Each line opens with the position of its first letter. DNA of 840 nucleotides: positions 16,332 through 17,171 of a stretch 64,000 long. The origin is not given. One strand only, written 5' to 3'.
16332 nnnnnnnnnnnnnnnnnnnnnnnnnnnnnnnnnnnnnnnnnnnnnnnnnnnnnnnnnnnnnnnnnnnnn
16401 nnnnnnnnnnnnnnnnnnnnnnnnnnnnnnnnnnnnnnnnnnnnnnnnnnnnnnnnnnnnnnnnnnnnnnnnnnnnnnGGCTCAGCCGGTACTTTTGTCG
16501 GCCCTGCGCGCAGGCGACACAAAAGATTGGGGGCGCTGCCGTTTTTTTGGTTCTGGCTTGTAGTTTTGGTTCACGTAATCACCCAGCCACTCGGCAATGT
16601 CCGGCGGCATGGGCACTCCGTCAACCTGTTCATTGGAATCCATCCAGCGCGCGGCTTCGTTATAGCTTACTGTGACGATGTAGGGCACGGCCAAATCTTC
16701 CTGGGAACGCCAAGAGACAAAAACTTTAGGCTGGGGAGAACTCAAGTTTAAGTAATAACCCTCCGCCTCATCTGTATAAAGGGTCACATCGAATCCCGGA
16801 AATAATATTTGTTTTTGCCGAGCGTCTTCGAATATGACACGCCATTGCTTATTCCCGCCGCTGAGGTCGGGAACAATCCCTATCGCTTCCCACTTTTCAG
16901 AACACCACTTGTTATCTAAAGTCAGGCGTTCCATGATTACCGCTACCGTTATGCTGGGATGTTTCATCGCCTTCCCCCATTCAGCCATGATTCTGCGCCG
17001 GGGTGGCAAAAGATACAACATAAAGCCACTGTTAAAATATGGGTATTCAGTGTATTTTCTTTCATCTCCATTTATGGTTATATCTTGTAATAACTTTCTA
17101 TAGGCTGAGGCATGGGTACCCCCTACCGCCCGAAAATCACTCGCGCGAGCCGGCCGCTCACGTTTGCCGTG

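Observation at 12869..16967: Cytoplasmic Cys-rich accessory module (DUF3305, DUF3306, 695-aa six-motif Fe-S protein, TorD-like, Tat micro-protein) heading the FDH operon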

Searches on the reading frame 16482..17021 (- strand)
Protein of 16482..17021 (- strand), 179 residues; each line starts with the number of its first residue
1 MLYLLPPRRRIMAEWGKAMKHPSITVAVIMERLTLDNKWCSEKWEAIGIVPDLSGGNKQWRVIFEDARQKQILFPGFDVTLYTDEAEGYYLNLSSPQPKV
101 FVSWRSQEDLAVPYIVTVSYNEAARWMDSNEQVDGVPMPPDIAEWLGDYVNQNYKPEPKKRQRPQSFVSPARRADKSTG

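Call 3: search_protein_families(library=pfam, proteins=[window:16482-17021:-], max_evalue=0.01)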
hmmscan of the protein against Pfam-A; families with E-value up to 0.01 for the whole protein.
window:16482-17021:- (179 aa): 1 family
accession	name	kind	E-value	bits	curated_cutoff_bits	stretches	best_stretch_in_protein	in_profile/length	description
PF11749.13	DUF3305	-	7.2e-50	169.3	25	1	26-163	2-140/140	Protein of unknown function (DUF3305)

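Call 4: search_protein_families(library=ncbifam, proteins=[window:16482-17021:-], max_evalue=0.01)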
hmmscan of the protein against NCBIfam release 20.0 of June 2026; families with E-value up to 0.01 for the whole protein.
window:16482-17021:- (179 aa): 1 family
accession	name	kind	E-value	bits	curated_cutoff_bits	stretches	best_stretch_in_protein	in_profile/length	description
NF011058.0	PRK14489.1-3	exception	9e-10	37.6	820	1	25-162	220-360/382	molybdenum cofactor guanylyltransferase MobA, DUF3305 domain-containing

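Call 18: find_homologous_proteins(query=window:16485-16967:-, max_evalue=0.00001)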
Query seq(161 aa) (161 aa): 2641 proteins with E <= 0.00001 among 2654 candidates; the best 120 are listed.
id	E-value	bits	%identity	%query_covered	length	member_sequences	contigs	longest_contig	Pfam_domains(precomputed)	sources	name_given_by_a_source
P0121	2.3e-97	341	92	100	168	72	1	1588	PF11749.14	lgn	-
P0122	6.8e-90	317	86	99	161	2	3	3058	PF11749.14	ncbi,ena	-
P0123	7.3e-90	317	86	100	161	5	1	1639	PF11749.14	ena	-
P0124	1.5e-89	316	83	100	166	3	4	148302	PF11749.14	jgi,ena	-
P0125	8.5e-85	300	79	100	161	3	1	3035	PF11749.14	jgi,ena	-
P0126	2.9e-84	299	86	93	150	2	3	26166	PF11749.14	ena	-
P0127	4.0e-79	282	73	98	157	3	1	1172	PF11749.14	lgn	-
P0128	5.8e-79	281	74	97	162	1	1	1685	PF11749.14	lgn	-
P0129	8.3e-74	265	71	97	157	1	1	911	PF11749.14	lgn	-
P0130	5.2e-72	259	70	97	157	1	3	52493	PF11749.14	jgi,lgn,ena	-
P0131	2.2e-71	257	69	97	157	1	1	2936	PF11749.14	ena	-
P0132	5.0e-71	256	67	98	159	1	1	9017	PF11749.14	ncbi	ncbi:MAG: DUF3305 domain-containing protein [Burkholderiales bacterium]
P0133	1.2e-59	218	64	90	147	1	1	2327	PF11749.14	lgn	-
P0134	1.2e-52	196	58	96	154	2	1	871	PF11749.14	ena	-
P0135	2.4e-52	195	59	97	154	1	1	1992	PF11749.14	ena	-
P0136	2.5e-52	195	58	97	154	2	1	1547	PF11749.14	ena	-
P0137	3.2e-52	194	58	96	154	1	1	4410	PF11749.14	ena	-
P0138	3.4e-52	194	58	96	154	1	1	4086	PF11749.14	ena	-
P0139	3.9e-52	194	58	97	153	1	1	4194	PF11749.14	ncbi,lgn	-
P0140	7.9e-52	193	58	96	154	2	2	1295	PF11749.14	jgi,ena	-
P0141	9.8e-52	193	59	96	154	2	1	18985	PF11749.14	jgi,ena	-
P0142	1.2e-51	193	59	97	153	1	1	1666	PF11749.14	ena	-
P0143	1.6e-51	192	56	96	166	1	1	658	PF11749.14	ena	-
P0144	2.0e-51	192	59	90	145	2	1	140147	PF11749.14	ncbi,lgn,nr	ncbi:MAG: DUF3305 domain-containing protein [Betaproteobacteria bacterium]|nr:DUF3305 domain-contain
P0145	3.1e-51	191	60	88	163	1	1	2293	PF11749.14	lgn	-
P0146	5.1e-51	190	57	93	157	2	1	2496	PF11749.14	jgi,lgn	jgi:hypothetical protein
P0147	5.9e-51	190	56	97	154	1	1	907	PF11749.14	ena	-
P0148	6.5e-51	190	56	98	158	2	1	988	PF11749.14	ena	-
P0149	8.3e-51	190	60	90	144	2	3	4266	PF11749.14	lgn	-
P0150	9.3e-51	190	53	99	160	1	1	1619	PF11749.14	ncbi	-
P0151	9.8e-51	190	54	98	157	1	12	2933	PF11749.14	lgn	-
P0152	1.5e-50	189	52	100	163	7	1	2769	PF11749.14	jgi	jgi:hypothetical protein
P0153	1.5e-50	189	58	96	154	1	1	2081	PF11749.14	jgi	-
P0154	1.6e-50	189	57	96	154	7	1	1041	PF11749.14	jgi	jgi:hypothetical protein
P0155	1.7e-50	189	54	99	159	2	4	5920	PF11749.14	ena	-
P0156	2.1e-50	188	59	90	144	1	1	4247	PF11749.14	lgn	-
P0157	2.2e-50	188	55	96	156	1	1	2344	PF11749.14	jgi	jgi:hypothetical protein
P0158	2.4e-50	188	57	96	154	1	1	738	PF11749.14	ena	-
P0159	2.6e-50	188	58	98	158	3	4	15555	PF11749.14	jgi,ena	jgi:hypothetical protein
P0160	2.7e-50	188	57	98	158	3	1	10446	PF11749.14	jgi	jgi:hypothetical protein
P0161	2.8e-50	188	57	96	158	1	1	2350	PF11749.14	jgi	jgi:hypothetical protein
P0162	3.0e-50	188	58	96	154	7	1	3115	PF11749.14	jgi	jgi:hypothetical protein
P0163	3.4e-50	188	58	86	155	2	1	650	PF11749.14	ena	-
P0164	3.5e-50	188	58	98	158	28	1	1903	PF11749.14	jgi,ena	-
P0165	3.9e-50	188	57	97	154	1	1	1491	PF11749.14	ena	-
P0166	4.0e-50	188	55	96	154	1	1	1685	PF11749.14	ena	-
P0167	4.7e-50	187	58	97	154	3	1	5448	PF11749.14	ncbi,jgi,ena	jgi:hypothetical protein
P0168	4.8e-50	187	58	98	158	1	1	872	PF11749.14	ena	-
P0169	4.8e-50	187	56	96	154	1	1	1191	PF11749.14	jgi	jgi:hypothetical protein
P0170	5.7e-50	187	58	97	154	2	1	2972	PF11749.14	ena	-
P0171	6.4e-50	187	56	96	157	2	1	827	PF11749.14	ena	-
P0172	6.6e-50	187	58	98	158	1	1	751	PF11749.14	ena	-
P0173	6.6e-50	187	58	98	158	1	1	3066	PF11749.14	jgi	-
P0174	8.1e-50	187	58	98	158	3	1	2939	PF11749.14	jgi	jgi:hypothetical protein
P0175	8.4e-50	187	56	98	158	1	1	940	PF11749.14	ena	-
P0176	9.2e-50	186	60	90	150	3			PF11749.14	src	-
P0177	1.2e-49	186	57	97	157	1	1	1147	PF11749.14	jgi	jgi:hypothetical protein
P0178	1.3e-49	186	58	96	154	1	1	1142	PF11749.14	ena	-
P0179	1.6e-49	186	57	96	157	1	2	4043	PF11749.14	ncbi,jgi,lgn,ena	jgi:hypothetical protein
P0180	1.8e-49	185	56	96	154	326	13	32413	PF11749.14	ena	-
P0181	1.9e-49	185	58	98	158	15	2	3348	PF11749.14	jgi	jgi:uncharacterized protein DUF3305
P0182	2.6e-49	185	58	90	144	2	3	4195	PF11749.14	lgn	-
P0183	2.8e-49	185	57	98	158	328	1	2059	PF11749.14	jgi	-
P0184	2.8e-49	185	58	98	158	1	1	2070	PF11749.14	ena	-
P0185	3.9e-49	184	54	98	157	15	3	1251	PF11749.14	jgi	-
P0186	4.0e-49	184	55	98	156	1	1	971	PF11749.14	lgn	-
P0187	4.7e-49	184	56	96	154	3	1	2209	PF11749.14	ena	-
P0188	5.3e-49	184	58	96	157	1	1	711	PF11749.14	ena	-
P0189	5.4e-49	184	56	93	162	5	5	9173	PF11749.14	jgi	jgi:hypothetical protein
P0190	6.3e-49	184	57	98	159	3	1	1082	PF11749.14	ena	-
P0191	7.2e-49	183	59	94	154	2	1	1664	PF11749.14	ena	-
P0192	7.3e-49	183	56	96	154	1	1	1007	PF11749.14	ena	-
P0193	7.7e-49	183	57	88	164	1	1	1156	PF11749.14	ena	-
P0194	8.3e-49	183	56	98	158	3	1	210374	PF11749.14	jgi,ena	-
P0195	8.4e-49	183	57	97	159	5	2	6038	PF11749.14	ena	-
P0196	9.8e-49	183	55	96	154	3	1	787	PF11749.14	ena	-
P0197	1.3e-48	183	55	96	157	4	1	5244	PF11749.14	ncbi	-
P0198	1.4e-48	183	57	98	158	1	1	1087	PF11749.14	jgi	jgi:hypothetical protein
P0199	1.5e-48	182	55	96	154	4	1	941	PF11749.14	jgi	jgi:Protein of unknown function (DUF3305)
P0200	1.5e-48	182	56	98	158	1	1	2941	PF11749.14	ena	-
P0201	1.6e-48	182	53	99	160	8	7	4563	PF11749.14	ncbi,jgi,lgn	jgi:hypothetical protein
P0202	1.7e-48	182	55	96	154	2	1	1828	PF11749.14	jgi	jgi:hypothetical protein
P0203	1.8e-48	182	56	96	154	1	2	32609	PF11749.14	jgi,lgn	jgi:hypothetical protein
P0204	2.1e-48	182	57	97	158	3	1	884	PF11749.14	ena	-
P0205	2.3e-48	182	57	98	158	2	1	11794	PF11749.14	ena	-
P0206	2.3e-48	182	56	98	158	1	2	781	PF11749.14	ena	-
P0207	2.4e-48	182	53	92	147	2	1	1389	PF11749.14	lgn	-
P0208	2.7e-48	182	56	96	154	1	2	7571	PF11749.14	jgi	-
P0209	2.9e-48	181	56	98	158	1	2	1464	PF11749.14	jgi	jgi:hypothetical protein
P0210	3.7e-48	181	54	90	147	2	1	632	PF11749.14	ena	-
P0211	3.9e-48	181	50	96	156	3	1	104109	PF11749.14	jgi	jgi:Protein of unknown function (DUF3305)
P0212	4.2e-48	181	57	96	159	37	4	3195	PF11749.14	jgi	jgi:hypothetical protein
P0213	4.8e-48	181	56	98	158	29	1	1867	PF11749.14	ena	-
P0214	4.8e-48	181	55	89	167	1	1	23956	PF11749.14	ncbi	-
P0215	5.0e-48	181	55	96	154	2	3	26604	PF11749.14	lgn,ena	-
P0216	5.3e-48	181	56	90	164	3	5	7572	PF11749.14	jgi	jgi:hypothetical protein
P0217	5.3e-48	181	54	98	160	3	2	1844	PF11749.14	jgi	-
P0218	5.5e-48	181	56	98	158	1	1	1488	PF11749.14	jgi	jgi:hypothetical protein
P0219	5.9e-48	180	57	96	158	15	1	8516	PF11749.14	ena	-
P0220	6.8e-48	180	57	86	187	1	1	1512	PF11749.14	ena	-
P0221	7.3e-48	180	56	98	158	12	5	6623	PF11749.14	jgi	jgi:hypothetical protein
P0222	7.5e-48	180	57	98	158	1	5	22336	PF11749.14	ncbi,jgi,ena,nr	ncbi:MAG TPA: DUF3305 domain-containing protein [Burkholderiales bacterium]|nr:DUF3305 domain-contai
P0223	9.2e-48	180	52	95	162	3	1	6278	PF11749.14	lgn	-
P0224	9.5e-48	180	53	96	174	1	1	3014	PF11749.14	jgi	-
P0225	1.0e-47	180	53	93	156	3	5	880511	PF11749.14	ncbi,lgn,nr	ncbi:MAG: DUF3305 domain-containing protein [Burkholderiales bacterium]|nr:DUF3305 domain-containing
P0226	1.1e-47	180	55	88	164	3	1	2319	PF11749.14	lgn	-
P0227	1.2e-47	179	57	97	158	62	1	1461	PF11749.14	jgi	-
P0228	1.2e-47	179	57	97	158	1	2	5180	PF11749.14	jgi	jgi:hypothetical protein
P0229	1.3e-47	179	52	93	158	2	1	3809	PF11749.14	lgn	-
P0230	1.3e-47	179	57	96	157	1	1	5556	PF11749.14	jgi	-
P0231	1.5e-47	179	56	98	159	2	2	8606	PF11749.14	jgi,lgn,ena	-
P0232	1.5e-47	179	56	98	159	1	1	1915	PF11749.14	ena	-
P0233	1.8e-47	179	58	84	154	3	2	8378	PF11749.14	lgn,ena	-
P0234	1.9e-47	179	56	94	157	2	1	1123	PF11749.14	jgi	-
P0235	2.2e-47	179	55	98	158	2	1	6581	PF11749.14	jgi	jgi:uncharacterized protein DUF3305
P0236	2.2e-47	179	51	100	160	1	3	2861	PF11749.14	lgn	-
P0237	2.3e-47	179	53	98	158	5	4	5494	PF11749.14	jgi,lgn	jgi:hypothetical protein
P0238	2.3e-47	179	55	89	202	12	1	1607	PF11749.14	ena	-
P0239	2.4e-47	179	55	90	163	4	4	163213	PF11749.14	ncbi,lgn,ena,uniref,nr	ncbi:DUF3305 domain-containing protein [Pelomicrobium methylotrophicum]|uniref:DUF3305 domain-contai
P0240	2.6e-47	178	55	89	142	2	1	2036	PF11749.14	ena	-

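Call 20: find_related_loci(query=A1, collection=genome_contigs, flank=10000)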
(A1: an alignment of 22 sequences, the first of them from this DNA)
Query A1 (161 aa) in genome_contigs; peptide patterns used: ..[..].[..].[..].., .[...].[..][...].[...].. (x = any residue, [..] = any of these).
599 stretches matched a pattern (row limit reached: there are more); 585 encode a relative of the query (tblastn E <= 1e-3); the best 80 are kept; 80 distinct loci.
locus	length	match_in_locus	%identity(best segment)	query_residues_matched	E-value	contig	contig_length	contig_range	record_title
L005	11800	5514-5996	91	1-161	9e-99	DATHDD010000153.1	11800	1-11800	MAG TPA_asm: Burkholderiales bacterium isolate SMAG_U12384 k141_486417, whole genome shotgun sequence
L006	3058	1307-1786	86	1-160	2e-96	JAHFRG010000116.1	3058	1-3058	MAG: Betaproteobacteria bacterium isolate nzgw569 NODE_101934_length_3059_cov_5.037440, whole genome shotgun sequence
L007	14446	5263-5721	58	1-154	2e-57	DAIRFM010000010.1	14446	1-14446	MAG TPA_asm: Burkholderiales bacterium isolate CTOTU25324 NODE_291_length_14446_cov_8.895699, whole genome shotgun seque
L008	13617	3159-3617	57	1-154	1e-56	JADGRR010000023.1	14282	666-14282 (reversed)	MAG: Burkholderiales bacterium isolate Chersky.17_31 contig-100_1198, whole genome shotgun sequence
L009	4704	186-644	57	1-154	2e-56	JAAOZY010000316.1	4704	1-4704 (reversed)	MAG: Betaproteobacteria bacterium isolate AHI8 k141_898637, whole genome shotgun sequence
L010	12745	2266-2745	54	1-161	3e-56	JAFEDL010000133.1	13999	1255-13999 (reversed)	MAG: Proteobacteria bacterium isolate SZAS-79 PROT-TMP-5__133__length-13999, whole genome shotgun sequence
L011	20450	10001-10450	59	1-149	1e-54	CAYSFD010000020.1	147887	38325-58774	MAG TPA_asm: uncultured Enterobacteriaceae bacterium isolate binchicken_co165_176 genome assembly, contig: k141_1324594,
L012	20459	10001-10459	58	1-154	3e-56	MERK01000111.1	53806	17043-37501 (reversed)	MAG: Betaproteobacteria bacterium RIFCSPLOWO2_12_FULL_64_23 rifcsplowo2_12_scaffold_2863, whole genome shotgun sequence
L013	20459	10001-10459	56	1-154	9e-56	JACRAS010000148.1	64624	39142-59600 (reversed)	MAG: Betaproteobacteria bacterium isolate NC_groundwater_1600_Pr3_B-0.1um_63_13 SR-2_scaffold_141_2254029, whole genome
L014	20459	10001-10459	56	1-154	6e-55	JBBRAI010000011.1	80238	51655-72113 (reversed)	MAG: Burkholderiales bacterium isolate Co_metawrap_2285 Cmw_2285_k141_30001874_length_80238_cov_21.9990, whole genome sh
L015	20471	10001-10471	54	1-158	1e-54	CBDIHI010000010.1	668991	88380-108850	MAG: Burkholderiales bacterium isolate 01205051-3130-4657-b8c8-f148f57bebd5 genome assembly, contig: contig_10, whole ge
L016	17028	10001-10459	56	1-154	9e-54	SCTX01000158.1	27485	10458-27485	MAG: Betaproteobacteria bacterium isolate FW602_bin.10 FW602_bin.10-128306, whole genome shotgun sequence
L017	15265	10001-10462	53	1-156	1e-53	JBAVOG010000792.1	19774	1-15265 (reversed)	MAG: Burkholderiales bacterium isolate MFD02366_ilm_asm_bin19 k127_87438, whole genome shotgun sequence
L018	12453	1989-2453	56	1-156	1e-53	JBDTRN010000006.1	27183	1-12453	MAG: Betaproteobacteria bacterium isolate cluster3_bin.248 NODE_5499_length_27183_cov_6.110661, whole genome shotgun seq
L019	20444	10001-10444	56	1-149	7e-53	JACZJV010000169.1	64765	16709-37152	MAG: Burkholderiales bacterium isolate MAG28 betaproteobacteria_3_contig_1211590, whole genome shotgun sequence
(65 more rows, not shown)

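Call 26: search_dna_similar(query=window:16485-16967:-, collection=plasmids, mode=protein, max_evalue=0.001, max_rows=30, rows=spread)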
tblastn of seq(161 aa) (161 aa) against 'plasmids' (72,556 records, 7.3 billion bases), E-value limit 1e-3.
Records with a match: 76; places in all: 76; records where one place covers at least 80% of the query: 75.
Best place of each record, by identity: <60% 76.
By first word of the organism name: Pseudosulfitobacter 47; Sulfitobacter 8; Azospirillum 7; Ralstonia 3; Sagittula 3; Alloyangia 2; Diaphorobacter 1; Variovorax 1; Salipiger 1; Tateyamaria 1; and 2 more.
By predicted mobility (MOB-suite, as given by PLSDB): non-mobilizable 73; mobilizable 3.
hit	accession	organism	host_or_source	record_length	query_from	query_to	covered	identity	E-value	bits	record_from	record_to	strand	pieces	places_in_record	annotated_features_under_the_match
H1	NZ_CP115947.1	Ralstonia solanacearum MolK2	Musa sp.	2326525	2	156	96%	46.0%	3e-36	139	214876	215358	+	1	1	record has no annotation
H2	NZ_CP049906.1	Diaphorobacter sp. HDW4B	single bacterial strain,Hydrophilus ...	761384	4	155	94%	41.3%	2e-30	122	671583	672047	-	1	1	DUF3305 domain-containing protein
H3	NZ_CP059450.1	Azospirillum brasilense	Prokaryotes,soil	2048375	8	159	94%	29.9%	5e-11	67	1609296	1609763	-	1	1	none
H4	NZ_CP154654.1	Alloyangia pacifica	-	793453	3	150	92%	28.2%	5e-9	61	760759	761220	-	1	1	DUF3305 domain-containing protein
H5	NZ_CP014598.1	Salipiger sp. CCB-MM3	mangrove soil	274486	3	150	92%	28.2%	1e-8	59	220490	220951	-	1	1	DUF3305 domain-containing protein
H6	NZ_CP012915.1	Azospirillum brasilense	Digitaria eriantha,microbe,root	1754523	8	148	88%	28.3%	3e-10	64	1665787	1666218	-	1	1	none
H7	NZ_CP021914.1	Sagittula sp. P11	cell culture,sulfidic waters (60 m) ...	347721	5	145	88%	26.7%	9e-7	54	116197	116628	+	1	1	DUF3305 domain-containing protein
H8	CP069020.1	Pseudosulfitobacter pseudonitzschiae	Skeletonema menzelii,The surface ...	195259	5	145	88%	26.7%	1e-5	51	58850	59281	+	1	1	DUF3305 domain-containing protein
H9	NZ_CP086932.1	Pseudosulfitobacter pseudonitzschiae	Skeletonema costatum,The surface ...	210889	5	145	88%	26.0%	3e-5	50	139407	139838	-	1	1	DUF3305 domain-containing protein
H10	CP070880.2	Pseudosulfitobacter pseudonitzschiae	Skeletonema costatum,The surface ...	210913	5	145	88%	26.0%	3e-5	50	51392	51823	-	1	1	DUF3305 domain-containing protein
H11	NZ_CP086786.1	Pseudosulfitobacter pseudonitzschiae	Thalassiosira tenera,The surface ...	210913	5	145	88%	26.0%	3e-5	50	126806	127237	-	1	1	DUF3305 domain-containing protein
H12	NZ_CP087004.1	Pseudosulfitobacter pseudonitzschiae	Skeletonema costatum,The surface ...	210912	5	145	88%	26.0%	3e-5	50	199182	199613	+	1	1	DUF3305 domain-containing protein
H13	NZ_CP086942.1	Pseudosulfitobacter pseudonitzschiae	Skeletonema costatum,The surface ...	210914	5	145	88%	26.0%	3e-5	50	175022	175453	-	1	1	DUF3305 domain-containing protein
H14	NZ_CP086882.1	Pseudosulfitobacter pseudonitzschiae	Skeletonema costatum,The surface ...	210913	5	145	88%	26.0%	3e-5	50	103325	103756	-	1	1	DUF3305 domain-containing protein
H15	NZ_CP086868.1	Pseudosulfitobacter pseudonitzschiae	Skeletonema costatum,The surface ...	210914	5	145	88%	26.0%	3e-5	50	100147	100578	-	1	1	DUF3305 domain-containing protein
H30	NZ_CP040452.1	Halomonas sp. PA16-9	-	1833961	59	145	54%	31.5%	6e-5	49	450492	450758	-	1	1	none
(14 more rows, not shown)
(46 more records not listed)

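Call 27: get_annotated_region(hit=H4, flank=12000)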
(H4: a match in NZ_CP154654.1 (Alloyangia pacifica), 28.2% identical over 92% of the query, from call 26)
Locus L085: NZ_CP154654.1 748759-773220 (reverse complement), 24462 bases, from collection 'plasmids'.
description: Alloyangia pacifica strain T6124 plasmid plas3, complete sequence
organism: Alloyangia pacifica (NCBI taxid 311180)
taxonomy: Bacteria; Pseudomonadota; Alphaproteobacteria; Rhodobacterales; Roseobacteraceae; Alloyangia; Alloyangia pacifica
host: -; source: -; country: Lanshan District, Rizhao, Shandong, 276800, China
typing (MOB-suite, as given by PLSDB): non-mobilizable; replicon rep_cluster_567
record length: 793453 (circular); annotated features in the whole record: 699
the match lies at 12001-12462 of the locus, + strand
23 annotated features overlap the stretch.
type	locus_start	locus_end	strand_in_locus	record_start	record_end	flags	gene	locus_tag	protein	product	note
CDS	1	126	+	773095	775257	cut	glp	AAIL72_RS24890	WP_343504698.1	gephyrin-like molybdotransferase Glp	GO:0006777 - Mo-molybdopterin cofactor biosynthetic process [Evidence IEA]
CDS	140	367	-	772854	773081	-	-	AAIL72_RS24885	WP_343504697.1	sulfurtransferase TusA family protein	-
CDS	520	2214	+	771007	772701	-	-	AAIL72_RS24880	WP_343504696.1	NAD(P)H-dependent oxidoreductase subunit E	-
CDS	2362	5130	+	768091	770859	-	fdhF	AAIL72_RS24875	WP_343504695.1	formate dehydrogenase subunit alpha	GO:0015942 - formate metabolic process [Evidence IEA]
CDS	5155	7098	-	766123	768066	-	-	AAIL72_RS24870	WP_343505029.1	cache domain-containing protein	-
CDS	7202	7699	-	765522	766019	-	-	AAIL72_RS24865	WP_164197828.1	DUF6505 family protein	-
CDS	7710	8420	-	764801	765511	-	-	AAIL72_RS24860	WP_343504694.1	DUF4444 domain-containing protein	-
CDS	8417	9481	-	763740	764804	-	-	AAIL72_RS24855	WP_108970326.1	Mrp/NBP35 family ATP-binding protein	-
CDS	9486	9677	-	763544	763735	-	-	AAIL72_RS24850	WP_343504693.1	DUF6494 family protein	-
CDS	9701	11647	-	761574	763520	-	-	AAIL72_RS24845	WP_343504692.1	4Fe-4S binding protein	-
CDS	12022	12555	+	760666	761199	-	-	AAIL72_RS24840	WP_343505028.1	DUF3305 domain-containing protein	-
CDS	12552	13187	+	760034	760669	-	-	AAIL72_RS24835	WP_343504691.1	DUF3306 domain-containing protein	-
CDS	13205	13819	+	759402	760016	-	-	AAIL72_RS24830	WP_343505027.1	molecular chaperone TorD family protein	-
CDS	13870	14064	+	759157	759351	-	-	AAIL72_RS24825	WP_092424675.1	twin-arginine translocation signal domain-containing protein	-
CDS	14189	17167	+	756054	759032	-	-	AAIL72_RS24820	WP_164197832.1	formate dehydrogenase subunit alpha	-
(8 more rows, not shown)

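Call 28: get_annotated_region(hit=H8, flank=12000)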
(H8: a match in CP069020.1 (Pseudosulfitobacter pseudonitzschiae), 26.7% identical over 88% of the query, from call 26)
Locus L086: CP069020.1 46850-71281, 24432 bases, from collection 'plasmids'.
description: Pseudosulfitobacter pseudonitzschiae strain SM26-46 plasmid P3, complete sequence
organism: Pseudosulfitobacter pseudonitzschiae (NCBI taxid 1402135)
taxonomy: Bacteria; Pseudomonadota; Alphaproteobacteria; Rhodobacterales; Roseobacteraceae; Pseudosulfitobacter; Pseudosulfitobacter pseudonitzschiae
host: -; source: Skeletonema menzelii,The surface seawater at the Pearl River Estuary; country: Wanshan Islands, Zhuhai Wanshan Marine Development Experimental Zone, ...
typing (MOB-suite, as given by PLSDB): non-mobilizable
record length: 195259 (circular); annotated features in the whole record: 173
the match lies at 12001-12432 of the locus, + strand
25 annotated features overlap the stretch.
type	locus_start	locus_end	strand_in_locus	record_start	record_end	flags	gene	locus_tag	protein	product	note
CDS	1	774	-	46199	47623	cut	-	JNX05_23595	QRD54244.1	gamma-aminobutyraldehyde dehydrogenase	-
CDS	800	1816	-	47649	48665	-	-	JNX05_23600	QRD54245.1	pyridoxal-phosphate dependent enzyme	-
CDS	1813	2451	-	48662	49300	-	-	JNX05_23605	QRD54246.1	PAS domain-containing protein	-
CDS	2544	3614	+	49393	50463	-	-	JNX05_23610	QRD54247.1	low specificity L-threonine aldolase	-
CDS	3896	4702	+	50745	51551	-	dmdD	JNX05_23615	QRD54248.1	methylthioacryloyl-CoA hydratase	-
CDS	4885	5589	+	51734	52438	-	-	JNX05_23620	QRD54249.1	ABC transporter permease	-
CDS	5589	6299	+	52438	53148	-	-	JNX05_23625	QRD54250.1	amino acid ABC transporter ATP-binding protein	-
CDS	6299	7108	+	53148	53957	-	-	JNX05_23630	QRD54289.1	substrate-binding domain-containing protein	-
CDS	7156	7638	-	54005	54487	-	-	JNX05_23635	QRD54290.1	hypothetical protein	-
CDS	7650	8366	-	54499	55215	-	-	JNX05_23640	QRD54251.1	DUF4444 domain-containing protein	-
CDS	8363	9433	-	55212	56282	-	-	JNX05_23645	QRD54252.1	Mrp/NBP35 family ATP-binding protein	-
CDS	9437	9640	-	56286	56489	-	-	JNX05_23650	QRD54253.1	hypothetical protein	-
CDS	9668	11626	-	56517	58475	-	-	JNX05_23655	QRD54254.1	4Fe-4S binding protein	-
CDS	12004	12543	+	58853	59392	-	-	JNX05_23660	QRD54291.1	DUF3305 domain-containing protein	-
CDS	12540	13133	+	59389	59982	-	-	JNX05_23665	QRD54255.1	DUF3306 domain-containing protein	-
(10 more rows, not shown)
